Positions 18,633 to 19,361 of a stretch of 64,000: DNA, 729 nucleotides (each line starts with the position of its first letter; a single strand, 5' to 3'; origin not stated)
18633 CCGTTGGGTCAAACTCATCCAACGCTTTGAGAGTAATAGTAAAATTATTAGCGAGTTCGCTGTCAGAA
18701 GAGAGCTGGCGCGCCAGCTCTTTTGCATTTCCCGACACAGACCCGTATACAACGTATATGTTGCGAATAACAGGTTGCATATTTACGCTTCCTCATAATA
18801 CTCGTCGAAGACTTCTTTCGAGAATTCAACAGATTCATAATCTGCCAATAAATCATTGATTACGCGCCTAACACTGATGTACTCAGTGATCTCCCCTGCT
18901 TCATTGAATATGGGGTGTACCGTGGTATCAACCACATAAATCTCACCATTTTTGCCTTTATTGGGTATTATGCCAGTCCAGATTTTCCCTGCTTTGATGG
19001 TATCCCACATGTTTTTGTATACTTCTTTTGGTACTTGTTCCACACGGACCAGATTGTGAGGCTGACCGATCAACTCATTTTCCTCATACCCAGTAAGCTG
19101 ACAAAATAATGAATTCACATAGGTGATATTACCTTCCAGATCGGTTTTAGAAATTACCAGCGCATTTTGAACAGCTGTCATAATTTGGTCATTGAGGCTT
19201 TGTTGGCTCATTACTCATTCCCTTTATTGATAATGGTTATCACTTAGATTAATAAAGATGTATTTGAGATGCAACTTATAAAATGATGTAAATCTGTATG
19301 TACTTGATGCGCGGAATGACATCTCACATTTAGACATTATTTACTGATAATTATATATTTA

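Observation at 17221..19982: Translationally coupled PAS protein and diflavin reductase behind a 0.8 kb extremely AT-rich control region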

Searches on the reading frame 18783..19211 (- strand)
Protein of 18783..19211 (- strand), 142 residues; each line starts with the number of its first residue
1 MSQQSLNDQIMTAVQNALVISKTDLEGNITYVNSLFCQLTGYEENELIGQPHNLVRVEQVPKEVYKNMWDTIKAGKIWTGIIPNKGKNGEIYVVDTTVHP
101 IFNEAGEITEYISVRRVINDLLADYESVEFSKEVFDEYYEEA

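Call 3: search_protein_families(library=pfam, proteins=[window:18783-19211:-], max_evalue=0.01)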
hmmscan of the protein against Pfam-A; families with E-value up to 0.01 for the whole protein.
window:18783-19211:- (142 aa): 6 families
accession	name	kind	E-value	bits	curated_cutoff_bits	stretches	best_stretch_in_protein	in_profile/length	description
PF00989.32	PAS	-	4e-13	49.8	22.6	1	23-114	17-109/113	PAS fold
PF13426.13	PAS_9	-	1.6e-12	48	27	1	17-114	3-97/103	PAS domain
PF08447.18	PAS_3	-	1.7e-12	47.9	25.6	1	30-114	2-88/89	PAS fold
PF13188.13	PAS_8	-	3.7e-06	27.1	21.8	1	9-54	5-46/65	PAS domain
PF08448.16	PAS_4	-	4.5e-06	27.3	23.1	1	18-112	7-99/110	PAS fold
PF24990.1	PAS_13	-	0.0089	16.8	27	0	27-122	10-41/143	ERT1/acuK family PAS domain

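Call 4: search_protein_families(library=ncbifam, proteins=[window:18783-19211:-], max_evalue=0.01)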
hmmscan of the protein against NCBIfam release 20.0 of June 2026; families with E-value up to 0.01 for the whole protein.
window:18783-19211:- (142 aa): 12 families
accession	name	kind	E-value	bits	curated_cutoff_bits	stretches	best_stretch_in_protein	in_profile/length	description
TIGR02938.1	nifL_nitrog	equivalog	8.2e-26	90.6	242.45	1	13-122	9-119/494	nitrogen fixation negative regulator NifL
NF045675.1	PhdiestaseDibA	equivalog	7.7e-19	67.5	980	1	19-116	92-187/623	phosphodiesterase DibA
TIGR00229.1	sensory_box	domain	1.2e-13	51.3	22.9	1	19-118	17-116/126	PAS domain S-box protein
NF052652.1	YtvA_fam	equivalog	8.4e-11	41.9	250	1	8-120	3-116/243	YtvA family blue-light photoreceptor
NF010077.0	PRK13559.1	subfamily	4.7e-07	29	361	1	10-120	48-159/364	hypothetical protein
NF010076.0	PRK13557.1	subfamily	6e-07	28.3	631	1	26-113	52-139/540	histidine kinase famiy protein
NF008468.0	PRK11360.1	equivalog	2.1e-06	26.4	646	1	3-104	266-363/616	two-component system sensor histidine kinase AtoS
NF052306.1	BluLightHisKinLov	equivalog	7.3e-06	25.1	450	1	23-113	41-131/334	blue-light-activated histidine kinase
NF052574.1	HisKinEspCMyxo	equivalog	8.6e-06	24.2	1200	1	11-118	290-398/785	serine histidine kinase EspC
NF045595.1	HK_scytonemin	equivalog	0.00085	17.8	865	1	26-107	24-103/637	scytonemin biosynthesis sensor histidine kinase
NF053781.1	cdiGMPphdstlr2612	equivalog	0.0011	16.7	1600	1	15-118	162-264/1268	Tlr1612 family c-di-GMP phosphodiesterase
NF007298.0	PRK09776.1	equivalog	0.0066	14.3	1135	1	22-108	570-660/1111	diguanylate cyclase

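Call 8: find_homologous_proteins(query=window:18783-19211:-, max_evalue=0.00001)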
Query window:18783-19211:- (142 aa): 283 proteins with E <= 0.00001 among 290 candidates; the best 120 are listed.
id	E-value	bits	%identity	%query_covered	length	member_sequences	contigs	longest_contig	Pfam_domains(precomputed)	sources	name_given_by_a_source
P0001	1.9e-88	311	100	100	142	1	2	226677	PF08447.19,PF13426.14,PF13188.14,PF08448.17,PF00989.32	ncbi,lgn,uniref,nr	ncbi:PAS domain-containing protein [Veronia pacifica]|uniref:PAS sensor domain-containing protein n=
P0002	4.1e-77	274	85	100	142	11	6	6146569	PF08447.19,PF13426.14,PF13188.14,PF00989.32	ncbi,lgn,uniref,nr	ncbi:conserved hypothetical protein with PAS domain [Vibrio nigripulchritudo MADA3029]|uniref:PAS do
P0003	1.2e-73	263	82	100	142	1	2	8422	PF08447.19,PF13426.14,PF13188.14,PF00989.32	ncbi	-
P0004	1.2e-72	260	80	100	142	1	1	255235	PF08447.19,PF13426.14,PF13188.14,PF08448.17,PF00989.32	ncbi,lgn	-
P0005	2.7e-63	230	73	98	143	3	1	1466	PF08447.19,PF13426.14,PF13188.14,PF00989.32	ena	-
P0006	1.4e-62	227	72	96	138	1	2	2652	PF08447.19,PF13426.14,PF00989.32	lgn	-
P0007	2.8e-61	223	70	97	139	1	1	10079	PF08447.19,PF13426.14,PF00989.32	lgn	-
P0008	4.2e-61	223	68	99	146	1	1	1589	PF08447.19,PF13426.14,PF00989.32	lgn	-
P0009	5.3e-61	222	68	97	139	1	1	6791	PF08447.19,PF13426.14,PF00989.32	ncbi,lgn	-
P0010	6.5e-61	222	68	99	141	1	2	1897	PF08447.19,PF13426.14,PF00989.32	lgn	-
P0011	6.9e-61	222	72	92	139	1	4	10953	PF08447.19,PF13426.14,PF00989.32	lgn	-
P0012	1.1e-60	221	69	96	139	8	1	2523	PF08447.19,PF13426.14,PF13188.14,PF08448.17,PF00989.32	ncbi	-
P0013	1.2e-60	221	69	97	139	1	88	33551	PF08447.19,PF13426.14,PF00989.32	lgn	-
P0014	1.3e-60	221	71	94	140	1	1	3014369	PF08447.19,PF13426.14,PF00989.32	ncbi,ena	-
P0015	1.6e-60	221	69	96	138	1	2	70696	PF08447.19,PF13426.14,PF13188.14,PF00989.32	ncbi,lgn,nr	ncbi:MAG: PAS sensor domain-containing protein [Gammaproteobacteria bacterium]|nr:MAG: PAS sensor do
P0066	3.5e-58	213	67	99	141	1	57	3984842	PF08447.19,PF13426.14,PF08448.17,PF00989.32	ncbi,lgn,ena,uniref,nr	ncbi:PAS domain-containing protein [Kerstersia gyiorum]|uniref:Chemotaxis protein n=1 Tax=Kerstersia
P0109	8.5e-57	209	67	98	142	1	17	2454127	PF08447.19,PF13426.14,PF08448.17,PF00989.32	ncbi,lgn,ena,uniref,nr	ncbi:Diguanylate cyclase [Bibersteinia trehalosi USDA-ARS-USMARC-188]|uniref:Diguanylate cyclase n=5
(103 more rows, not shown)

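Call 11: find_encoding_contigs(protein=P0066, flank=8000, max_places=3)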
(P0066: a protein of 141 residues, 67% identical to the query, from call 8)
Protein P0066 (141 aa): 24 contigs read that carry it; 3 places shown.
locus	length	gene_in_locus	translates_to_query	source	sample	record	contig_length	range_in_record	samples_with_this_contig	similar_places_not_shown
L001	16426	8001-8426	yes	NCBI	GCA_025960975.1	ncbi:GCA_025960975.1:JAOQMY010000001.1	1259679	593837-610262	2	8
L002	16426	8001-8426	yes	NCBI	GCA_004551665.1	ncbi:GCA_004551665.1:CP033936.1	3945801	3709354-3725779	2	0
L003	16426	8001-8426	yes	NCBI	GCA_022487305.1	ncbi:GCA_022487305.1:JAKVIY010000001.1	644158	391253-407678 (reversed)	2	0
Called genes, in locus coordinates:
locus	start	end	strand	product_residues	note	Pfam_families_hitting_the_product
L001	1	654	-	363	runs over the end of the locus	PF00465:Fe-ADH (weak), PF13685:Fe-ADH_2, PF01761:DHQ_synthase, PF24621:DHQS_C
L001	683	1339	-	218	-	PF13238:AAA_18, PF13671:AAA_33 (faint), PF01202:SKI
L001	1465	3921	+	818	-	PF00912:Transgly, PF17092:PCB_OB, PF00905:Transpeptidase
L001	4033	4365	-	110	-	PF01491:Frataxin_Cyay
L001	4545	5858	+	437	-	PF00278:Orn_DAP_Arg_deC, PF01168:Ala_racemase_N (weak), PF02784:Orn_Arg_deC_N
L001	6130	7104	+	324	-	PF20311:DUF6607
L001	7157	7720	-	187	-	PF02082:Rrf2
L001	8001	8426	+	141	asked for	PF00989:PAS, PF08448:PAS_4 (weak), PF13426:PAS_9, PF08447:PAS_3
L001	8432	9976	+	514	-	PF00258:Flavodoxin_1, PF00667:FAD_binding_1, PF00175:NAD_binding_1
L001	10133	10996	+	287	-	PF04754:Transposase_31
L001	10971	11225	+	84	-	PF14261:DUF4351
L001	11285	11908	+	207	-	PF01926:MMR_HSR1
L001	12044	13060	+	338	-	PF00490:ALAD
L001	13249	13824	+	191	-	PF06414:Zeta_toxin, PF13671:AAA_33 (weak)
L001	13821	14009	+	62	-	-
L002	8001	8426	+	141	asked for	PF00989:PAS, PF08448:PAS_4 (weak), PF13426:PAS_9, PF08447:PAS_3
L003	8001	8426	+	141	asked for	PF00989:PAS, PF08448:PAS_4 (weak), PF13426:PAS_9, PF08447:PAS_3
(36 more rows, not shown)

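Call 12: find_encoding_contigs(protein=P0109, flank=8000, max_places=3)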
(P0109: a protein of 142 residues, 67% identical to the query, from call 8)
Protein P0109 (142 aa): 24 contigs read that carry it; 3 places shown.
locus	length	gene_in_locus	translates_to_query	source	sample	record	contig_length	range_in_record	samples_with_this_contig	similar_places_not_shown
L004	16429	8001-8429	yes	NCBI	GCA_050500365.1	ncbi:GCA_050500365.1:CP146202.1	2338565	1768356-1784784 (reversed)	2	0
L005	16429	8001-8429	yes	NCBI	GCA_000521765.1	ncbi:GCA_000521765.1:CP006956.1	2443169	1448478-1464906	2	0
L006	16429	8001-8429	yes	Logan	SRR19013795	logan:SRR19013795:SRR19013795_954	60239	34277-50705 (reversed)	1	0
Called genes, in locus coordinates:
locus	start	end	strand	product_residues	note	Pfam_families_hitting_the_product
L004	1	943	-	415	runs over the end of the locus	PF00180:Iso_dh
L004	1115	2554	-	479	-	PF00939:Na_sulph_symp, PF03600:CitMHS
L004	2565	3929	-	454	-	PF03802:CitX, PF01874:CitG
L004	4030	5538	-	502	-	PF04223:CitF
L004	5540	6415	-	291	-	PF03328:HpcH_HpaI, PF15617:C-C_Bond_Lyase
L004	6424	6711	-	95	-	PF06857:ACP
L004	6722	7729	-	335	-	PF08218:Citrate_ly_lig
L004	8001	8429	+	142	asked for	PF00989:PAS, PF08448:PAS_4 (weak), PF13426:PAS_9, PF08447:PAS_3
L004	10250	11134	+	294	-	PF02219:MTHFR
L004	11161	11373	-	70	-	PF03889:ArfA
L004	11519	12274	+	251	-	PF05175:MTS, PF13489:Methyltransf_23, PF01209:Ubie_methyltran, PF02353:CMAS, PF06325:PrmA, PF01170:UPF0020, PF13847:Methyltransf_31, PF08241:Methyltransf_11, +4 more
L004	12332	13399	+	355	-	PF01594:AI-2E_transport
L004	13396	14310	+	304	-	PF01933:CofD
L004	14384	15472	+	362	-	PF02547:Queuosine_synth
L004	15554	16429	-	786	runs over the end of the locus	PF18364:Molybdopterin_N, PF00384:Molybdopterin, PF01568:Molydop_binding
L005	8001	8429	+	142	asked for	PF00989:PAS, PF08448:PAS_4 (weak), PF13426:PAS_9, PF08447:PAS_3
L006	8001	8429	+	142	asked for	PF00989:PAS, PF08448:PAS_4 (weak), PF13426:PAS_9, PF08447:PAS_3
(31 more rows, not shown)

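Call 13: search_solved_structures(query=window:18783-19211:-, max_evalue=0.001, show_alignments=4)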
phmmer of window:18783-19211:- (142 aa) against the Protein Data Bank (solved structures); distinct sequences matched with E-value up to 0.001: 46.
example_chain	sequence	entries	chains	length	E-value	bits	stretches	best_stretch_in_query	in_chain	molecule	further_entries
3ewk_A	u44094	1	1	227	1.3e-31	112.5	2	20-119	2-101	Sensor protein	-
8dik_A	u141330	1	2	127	1.5e-25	92.8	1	16-120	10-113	Aerotaxis receptor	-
31cj_A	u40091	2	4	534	1.8e-22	82.9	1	14-120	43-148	Aerotaxis receptor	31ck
2gj3_A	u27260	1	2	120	2.3e-19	72.8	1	14-120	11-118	Nitrogen fixation regulatory protein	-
9qq6_A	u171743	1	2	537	1.7e-18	70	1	13-121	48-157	histidine kinase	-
7a6p_A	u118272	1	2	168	6.5e-08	35.7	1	17-130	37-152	Putative Sensory box protein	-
7r5n_A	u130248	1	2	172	2.9e-07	33.6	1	8-119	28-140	Sensory box protein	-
2z6d_A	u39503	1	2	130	4.7e-07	32.9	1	4-115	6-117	Phototropin-2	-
2z6c_A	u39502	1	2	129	5e-07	32.9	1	4-115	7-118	Phototropin-1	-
8a3u_A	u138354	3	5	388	9.7e-07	31.9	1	18-120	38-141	Putative Sensory box protein,Sensor protein FixL | Putative Sensory box protein,Putative Sensory box protein,Sensor protein FixL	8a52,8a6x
8a7f_A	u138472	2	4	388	1.2e-06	31.6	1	18-120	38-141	Putative Sensory box protein,Sensor protein FixL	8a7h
6yxc_A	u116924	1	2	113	3.5e-06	30.1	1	17-117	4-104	Multi-sensor hybrid histidine kinase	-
8pm1_A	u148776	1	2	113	4.4e-06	29.8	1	17-116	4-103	histidine kinase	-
6yx4_A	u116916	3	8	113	8.2e-06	28.9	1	17-116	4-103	Multi-sensor hybrid histidine kinase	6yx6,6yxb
3lyx_A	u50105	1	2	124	9.2e-06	28.8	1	17-118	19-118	Sensory box/GGDEF domain protein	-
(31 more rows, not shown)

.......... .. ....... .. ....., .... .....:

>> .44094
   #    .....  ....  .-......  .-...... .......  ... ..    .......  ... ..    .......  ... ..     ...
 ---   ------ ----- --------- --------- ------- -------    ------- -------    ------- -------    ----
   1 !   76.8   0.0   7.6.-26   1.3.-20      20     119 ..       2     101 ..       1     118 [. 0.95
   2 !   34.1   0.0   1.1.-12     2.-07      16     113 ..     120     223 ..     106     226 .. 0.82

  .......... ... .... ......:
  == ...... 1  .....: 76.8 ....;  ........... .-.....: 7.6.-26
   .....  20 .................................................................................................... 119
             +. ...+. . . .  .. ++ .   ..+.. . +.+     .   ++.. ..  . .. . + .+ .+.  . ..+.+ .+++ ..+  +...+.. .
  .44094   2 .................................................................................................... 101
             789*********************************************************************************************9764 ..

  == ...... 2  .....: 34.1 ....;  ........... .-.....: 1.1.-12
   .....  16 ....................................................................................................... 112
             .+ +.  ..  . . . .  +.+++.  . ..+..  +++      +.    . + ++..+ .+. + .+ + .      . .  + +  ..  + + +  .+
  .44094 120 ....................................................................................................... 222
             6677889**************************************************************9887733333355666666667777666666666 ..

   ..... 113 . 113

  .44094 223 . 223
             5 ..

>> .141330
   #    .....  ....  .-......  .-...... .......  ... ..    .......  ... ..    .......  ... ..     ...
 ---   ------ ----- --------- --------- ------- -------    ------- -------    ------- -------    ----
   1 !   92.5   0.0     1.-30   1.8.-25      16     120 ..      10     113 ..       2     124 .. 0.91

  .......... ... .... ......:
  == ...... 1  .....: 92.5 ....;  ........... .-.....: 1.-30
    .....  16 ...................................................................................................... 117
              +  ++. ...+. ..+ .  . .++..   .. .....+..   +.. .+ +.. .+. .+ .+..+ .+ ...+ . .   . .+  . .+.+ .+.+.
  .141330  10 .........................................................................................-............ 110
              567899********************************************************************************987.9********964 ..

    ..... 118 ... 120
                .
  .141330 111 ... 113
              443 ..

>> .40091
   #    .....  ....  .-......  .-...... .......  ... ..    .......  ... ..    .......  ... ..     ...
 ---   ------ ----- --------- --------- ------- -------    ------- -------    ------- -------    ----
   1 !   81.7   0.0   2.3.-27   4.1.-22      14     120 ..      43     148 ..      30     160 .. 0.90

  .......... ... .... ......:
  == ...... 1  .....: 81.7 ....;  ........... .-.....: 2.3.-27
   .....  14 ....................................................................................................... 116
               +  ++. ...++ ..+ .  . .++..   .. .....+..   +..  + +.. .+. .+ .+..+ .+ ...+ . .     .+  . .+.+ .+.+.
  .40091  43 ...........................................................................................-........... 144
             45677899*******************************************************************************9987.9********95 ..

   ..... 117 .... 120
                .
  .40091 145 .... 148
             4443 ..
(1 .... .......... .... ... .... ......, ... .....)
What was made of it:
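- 18783..19211 (-): Stand-alone PAS protein gene (142 aa): N-cap helix, PAS core and C-terminal helix. Predicted FAD-binding PAS of the Aer/MmoS/NifL type. The best PDB sequence hits are MmoS 3ewk (1e-31), Aer 8dik (1.5e-25) and NifL 2gj3 (2e-19) (call 13).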

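Call 16: find_encoding_contigs(protein=P0002, flank=10000, max_places=3)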
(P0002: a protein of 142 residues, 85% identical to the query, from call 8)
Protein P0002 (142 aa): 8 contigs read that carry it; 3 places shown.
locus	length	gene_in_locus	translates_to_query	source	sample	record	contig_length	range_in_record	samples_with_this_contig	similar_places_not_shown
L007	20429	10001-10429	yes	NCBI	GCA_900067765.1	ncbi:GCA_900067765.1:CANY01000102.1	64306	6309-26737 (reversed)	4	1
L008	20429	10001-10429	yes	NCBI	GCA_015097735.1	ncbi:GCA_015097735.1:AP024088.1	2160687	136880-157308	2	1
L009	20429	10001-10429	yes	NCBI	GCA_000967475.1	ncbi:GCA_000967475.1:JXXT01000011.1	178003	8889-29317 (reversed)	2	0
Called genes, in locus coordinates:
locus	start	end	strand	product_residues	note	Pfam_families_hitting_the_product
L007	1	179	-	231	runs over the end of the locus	PF01177:Asp_Glu_race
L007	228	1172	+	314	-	PF00126:HTH_1, PF03466:LysR_substrate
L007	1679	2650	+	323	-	-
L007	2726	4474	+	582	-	PF13646:HEAT_2 (faint)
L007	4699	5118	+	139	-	PF05025:RbsD_FucU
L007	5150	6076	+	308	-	PF00294:PfkB, PF08543:Phos_pyr_kin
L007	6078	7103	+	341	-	PF00356:LacI, PF00532:Peripla_BP_1, PF13407:Peripla_BP_4, PF13377:Peripla_BP_3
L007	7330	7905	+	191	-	PF00188:CAP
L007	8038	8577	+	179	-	PF00578:AhpC-TSA, PF08534:Redoxin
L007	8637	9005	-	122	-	PF01638:HxlR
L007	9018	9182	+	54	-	-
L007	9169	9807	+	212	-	PF13489:Methyltransf_23, PF03848:TehB, PF13847:Methyltransf_31, PF13649:Methyltransf_25, PF08241:Methyltransf_11, PF08242:Methyltransf_12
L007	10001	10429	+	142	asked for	PF00989:PAS, PF13188:PAS_8 (weak), PF13426:PAS_9, PF08447:PAS_3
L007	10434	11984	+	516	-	PF00258:Flavodoxin_1, PF00667:FAD_binding_1 (weak), PF00175:NAD_binding_1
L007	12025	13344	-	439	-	PF03109:ABC1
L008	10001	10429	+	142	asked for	PF00989:PAS, PF13188:PAS_8 (weak), PF13426:PAS_9, PF08447:PAS_3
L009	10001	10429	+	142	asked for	PF00989:PAS, PF13188:PAS_8 (weak), PF13426:PAS_9, PF08447:PAS_3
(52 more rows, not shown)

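Call 23: find_related_loci(query=A1, collection=genome_contigs, flank=4000)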
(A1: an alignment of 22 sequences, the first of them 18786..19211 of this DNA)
Query A1 (142 aa) in genome_contigs; peptide patterns used: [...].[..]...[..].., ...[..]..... (x = any residue, [..] = any of these).
144 stretches matched a pattern; 135 encode a relative of the query (tblastn E <= 1e-3); the best 80 are kept; 80 distinct loci.
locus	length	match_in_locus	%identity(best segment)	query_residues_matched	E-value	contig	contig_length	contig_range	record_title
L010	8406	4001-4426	85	1-142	6e-83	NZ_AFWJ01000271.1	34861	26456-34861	Vibrio nigripulchritudo ATCC 27043 VINI7043_43, whole genome shotgun sequence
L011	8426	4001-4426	82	1-142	3e-81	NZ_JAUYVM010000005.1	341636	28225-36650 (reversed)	Vibrio penaeicida strain 6E01 GLLLNBMG_5, whole genome shotgun sequence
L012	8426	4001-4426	82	1-142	3e-81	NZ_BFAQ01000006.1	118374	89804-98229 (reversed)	Vibrio penaeicida strain TUMSAT-NU1 contig_6, whole genome shotgun sequence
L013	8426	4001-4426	80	1-142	2e-78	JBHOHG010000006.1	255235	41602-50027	Bacterium sp. HQB-39 NODE_6_length_255235_cov_86.819022, whole genome shotgun sequence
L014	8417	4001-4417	68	3-141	2e-66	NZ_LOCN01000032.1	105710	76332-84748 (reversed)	Moritella sp. JT01 contig32, whole genome shotgun sequence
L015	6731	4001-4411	69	6-142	1e-65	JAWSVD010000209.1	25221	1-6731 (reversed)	MAG: Granulosicoccaceae bacterium isolate BHT04_PCL_gam1 B9PCL_contig_716, whole genome shotgun sequence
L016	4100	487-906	67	3-142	1e-65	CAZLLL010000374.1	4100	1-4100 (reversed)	MAG TPA_asm: uncultured Methylomonas sp. isolate binchicken_co53_173 genome assembly, contig: NODE_17310_length_4100_cov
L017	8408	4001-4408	72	6-141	1e-65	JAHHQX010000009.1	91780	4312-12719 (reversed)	MAG: Actinobacillus sp. isolate MAG015 MAG015_9, whole genome shotgun sequence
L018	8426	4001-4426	63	1-142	2e-65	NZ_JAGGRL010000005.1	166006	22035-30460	Stenotrophomonas sp. ISL-67 ISL67_6, whole genome shotgun sequence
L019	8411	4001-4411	67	4-140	4e-65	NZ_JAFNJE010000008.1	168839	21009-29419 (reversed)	Alteromonas sp. 5E99-2 scaffold_8_length=168840, whole genome shotgun sequence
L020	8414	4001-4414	69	3-140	4e-65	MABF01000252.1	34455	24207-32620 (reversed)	'Osedax' symbiont bacterium Rs2_46_30_T18 BD02T18_scaffold_826, whole genome shotgun sequence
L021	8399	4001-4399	71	9-141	2e-65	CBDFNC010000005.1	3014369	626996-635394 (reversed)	MAG: Psychromonadaceae bacterium isolate 2158fd4e-c09c-4043-89e0-af5145698810 genome assembly, contig: contig_5, whole g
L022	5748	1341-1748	68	5-140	5e-65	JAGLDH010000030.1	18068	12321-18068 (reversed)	MAG: Methylococcales bacterium isolate SW_4_3 ROV167.bin.3.fa_30, whole genome shotgun sequence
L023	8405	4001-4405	70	6-140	9e-65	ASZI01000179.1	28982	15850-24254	MAG: Osedax symbiont Rs2 5222_179, whole genome shotgun sequence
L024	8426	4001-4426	65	1-142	8e-65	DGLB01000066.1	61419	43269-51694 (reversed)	MAG TPA_asm: Stenotrophomonas maltophilia isolate UBA4555 UBA4555_contig_88, whole genome shotgun sequence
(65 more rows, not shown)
